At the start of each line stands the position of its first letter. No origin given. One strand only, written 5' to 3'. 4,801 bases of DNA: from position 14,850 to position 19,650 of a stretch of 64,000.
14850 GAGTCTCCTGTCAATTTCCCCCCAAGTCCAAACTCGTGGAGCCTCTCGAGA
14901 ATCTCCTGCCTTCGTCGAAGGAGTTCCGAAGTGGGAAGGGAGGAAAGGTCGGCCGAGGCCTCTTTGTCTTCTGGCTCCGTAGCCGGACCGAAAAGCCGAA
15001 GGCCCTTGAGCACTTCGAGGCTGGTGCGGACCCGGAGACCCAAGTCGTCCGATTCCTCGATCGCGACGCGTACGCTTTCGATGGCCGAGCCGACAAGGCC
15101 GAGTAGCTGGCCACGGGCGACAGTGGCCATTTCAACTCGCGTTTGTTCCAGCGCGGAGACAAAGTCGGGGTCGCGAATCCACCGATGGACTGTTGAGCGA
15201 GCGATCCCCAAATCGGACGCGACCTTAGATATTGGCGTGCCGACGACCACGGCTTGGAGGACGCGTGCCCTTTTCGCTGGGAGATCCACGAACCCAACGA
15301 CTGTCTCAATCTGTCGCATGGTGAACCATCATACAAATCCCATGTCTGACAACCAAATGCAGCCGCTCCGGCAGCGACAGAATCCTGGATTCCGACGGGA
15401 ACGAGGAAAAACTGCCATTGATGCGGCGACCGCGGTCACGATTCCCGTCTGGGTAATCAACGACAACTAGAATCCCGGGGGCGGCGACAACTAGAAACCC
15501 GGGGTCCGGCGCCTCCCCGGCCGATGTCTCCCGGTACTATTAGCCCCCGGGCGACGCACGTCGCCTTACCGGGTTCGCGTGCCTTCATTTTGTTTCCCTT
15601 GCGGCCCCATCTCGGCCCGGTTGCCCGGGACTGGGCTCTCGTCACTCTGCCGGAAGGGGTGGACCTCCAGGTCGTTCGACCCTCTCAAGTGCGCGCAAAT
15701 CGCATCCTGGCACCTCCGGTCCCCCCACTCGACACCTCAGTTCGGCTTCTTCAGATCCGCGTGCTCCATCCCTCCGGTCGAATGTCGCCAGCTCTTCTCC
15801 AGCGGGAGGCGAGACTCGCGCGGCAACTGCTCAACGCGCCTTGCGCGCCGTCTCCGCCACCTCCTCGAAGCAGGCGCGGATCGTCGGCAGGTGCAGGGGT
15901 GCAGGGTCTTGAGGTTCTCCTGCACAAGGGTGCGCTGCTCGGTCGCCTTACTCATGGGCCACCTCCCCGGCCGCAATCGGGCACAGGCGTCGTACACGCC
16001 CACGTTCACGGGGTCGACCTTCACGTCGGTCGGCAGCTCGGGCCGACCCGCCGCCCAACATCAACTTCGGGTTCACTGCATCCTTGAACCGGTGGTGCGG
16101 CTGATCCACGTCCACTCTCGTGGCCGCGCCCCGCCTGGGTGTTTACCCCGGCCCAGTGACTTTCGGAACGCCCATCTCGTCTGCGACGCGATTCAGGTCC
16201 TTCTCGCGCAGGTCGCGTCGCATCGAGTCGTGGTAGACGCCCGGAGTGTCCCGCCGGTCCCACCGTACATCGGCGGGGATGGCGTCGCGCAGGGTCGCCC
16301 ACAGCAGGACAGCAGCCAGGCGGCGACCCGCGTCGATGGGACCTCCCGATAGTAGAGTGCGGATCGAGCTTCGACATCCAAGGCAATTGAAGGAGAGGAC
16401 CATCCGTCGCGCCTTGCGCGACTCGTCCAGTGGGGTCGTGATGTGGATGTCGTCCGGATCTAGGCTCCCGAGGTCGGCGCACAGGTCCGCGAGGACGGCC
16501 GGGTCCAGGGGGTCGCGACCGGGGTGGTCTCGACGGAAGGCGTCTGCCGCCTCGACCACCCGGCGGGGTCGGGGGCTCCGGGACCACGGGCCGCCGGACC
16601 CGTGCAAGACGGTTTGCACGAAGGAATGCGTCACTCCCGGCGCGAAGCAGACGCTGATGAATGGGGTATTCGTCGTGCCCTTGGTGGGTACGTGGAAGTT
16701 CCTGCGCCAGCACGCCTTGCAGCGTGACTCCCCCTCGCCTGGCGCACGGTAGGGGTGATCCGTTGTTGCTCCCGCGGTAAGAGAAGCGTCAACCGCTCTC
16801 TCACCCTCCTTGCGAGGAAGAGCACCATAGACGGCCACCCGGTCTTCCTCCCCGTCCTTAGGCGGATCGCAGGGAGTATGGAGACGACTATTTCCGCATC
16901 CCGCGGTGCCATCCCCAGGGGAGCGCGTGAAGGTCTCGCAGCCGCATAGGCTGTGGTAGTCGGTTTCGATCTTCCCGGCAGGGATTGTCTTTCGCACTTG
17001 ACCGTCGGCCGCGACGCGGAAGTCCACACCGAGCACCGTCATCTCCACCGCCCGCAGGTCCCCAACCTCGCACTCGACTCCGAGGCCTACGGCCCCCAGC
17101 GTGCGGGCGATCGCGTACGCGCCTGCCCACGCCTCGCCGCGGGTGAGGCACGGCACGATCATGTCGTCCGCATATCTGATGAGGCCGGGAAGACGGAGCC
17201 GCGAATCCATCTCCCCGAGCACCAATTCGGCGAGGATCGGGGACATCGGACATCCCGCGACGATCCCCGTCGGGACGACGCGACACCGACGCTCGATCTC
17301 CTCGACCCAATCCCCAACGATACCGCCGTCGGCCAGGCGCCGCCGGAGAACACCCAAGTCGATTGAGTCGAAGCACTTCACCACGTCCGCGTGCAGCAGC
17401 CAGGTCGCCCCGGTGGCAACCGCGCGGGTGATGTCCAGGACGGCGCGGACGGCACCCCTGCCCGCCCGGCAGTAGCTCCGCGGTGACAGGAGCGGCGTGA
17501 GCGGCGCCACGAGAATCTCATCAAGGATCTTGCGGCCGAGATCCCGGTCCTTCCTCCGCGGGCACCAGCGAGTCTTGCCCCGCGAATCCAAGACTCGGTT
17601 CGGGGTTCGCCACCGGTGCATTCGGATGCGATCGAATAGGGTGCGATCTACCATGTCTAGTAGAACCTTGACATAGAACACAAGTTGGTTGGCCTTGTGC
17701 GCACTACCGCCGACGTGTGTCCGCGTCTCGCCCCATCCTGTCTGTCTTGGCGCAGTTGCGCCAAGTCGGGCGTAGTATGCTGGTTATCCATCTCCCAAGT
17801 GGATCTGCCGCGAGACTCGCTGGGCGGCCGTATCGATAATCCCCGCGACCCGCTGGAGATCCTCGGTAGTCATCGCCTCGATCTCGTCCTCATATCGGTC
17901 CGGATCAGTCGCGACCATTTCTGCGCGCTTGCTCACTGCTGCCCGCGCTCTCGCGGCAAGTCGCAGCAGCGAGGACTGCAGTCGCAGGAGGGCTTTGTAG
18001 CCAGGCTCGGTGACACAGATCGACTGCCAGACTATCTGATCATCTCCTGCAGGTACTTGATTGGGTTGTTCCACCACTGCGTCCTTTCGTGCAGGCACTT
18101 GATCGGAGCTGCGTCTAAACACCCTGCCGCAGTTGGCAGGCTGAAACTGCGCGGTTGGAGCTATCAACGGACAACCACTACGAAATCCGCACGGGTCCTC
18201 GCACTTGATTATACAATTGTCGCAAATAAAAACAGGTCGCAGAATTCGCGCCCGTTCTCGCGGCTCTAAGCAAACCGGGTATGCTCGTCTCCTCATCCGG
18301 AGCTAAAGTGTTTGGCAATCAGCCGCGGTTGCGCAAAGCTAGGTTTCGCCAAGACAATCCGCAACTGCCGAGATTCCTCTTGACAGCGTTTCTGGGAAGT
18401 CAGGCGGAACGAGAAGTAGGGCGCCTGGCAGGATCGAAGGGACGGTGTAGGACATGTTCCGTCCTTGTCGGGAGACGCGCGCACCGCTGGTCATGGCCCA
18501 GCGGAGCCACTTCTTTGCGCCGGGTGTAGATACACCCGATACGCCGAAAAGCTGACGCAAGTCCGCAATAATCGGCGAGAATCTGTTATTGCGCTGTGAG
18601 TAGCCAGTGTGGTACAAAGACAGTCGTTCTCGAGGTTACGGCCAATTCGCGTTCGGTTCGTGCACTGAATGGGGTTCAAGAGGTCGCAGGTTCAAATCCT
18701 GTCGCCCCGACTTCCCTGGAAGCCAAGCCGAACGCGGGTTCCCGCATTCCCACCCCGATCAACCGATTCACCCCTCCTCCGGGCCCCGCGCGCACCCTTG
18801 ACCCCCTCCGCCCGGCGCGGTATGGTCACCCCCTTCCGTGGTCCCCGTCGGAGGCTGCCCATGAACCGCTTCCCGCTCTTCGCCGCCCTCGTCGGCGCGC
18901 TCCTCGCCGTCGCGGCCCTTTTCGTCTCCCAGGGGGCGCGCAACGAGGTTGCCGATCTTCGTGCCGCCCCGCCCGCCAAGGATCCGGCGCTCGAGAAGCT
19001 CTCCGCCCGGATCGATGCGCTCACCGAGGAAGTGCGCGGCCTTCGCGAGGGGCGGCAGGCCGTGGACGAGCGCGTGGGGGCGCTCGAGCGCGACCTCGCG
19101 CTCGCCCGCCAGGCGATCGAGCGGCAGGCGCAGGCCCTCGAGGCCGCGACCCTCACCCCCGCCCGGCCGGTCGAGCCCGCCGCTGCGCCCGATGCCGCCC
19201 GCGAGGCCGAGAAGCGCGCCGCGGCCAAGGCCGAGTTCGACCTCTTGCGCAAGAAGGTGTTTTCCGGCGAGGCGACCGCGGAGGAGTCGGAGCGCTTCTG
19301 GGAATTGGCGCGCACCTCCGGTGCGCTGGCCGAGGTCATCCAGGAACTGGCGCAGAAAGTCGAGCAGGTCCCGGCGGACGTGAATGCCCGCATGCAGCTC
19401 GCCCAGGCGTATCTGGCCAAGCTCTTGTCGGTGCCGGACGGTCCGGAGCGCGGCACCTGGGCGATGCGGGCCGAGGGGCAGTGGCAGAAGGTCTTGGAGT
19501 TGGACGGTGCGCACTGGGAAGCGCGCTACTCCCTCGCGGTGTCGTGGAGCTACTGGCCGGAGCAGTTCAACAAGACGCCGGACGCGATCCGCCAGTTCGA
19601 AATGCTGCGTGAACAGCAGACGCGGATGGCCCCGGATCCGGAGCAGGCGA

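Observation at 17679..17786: RT ORF is in frame with the upstream Cys-rich ORF across a single TAA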

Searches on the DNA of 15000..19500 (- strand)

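Call 8: search_rna_families(source=window, start=15000, end=19500, threshold=evalue, max_evalue=5)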
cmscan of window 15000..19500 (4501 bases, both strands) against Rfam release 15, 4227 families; matches with E-value up to 5: 1.
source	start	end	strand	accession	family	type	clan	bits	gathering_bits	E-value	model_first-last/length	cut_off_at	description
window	18476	18544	-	RF02790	sodF_sRNA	Gene; sRNA;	-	21.1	46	4.8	1-90/90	no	sodF sRNA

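Call 50: search_dna_similar(query=window:15330-16700:-, collection=plasmids, mode=distant, max_rows=12)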
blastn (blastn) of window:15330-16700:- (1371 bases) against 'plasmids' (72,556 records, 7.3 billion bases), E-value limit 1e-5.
No match.
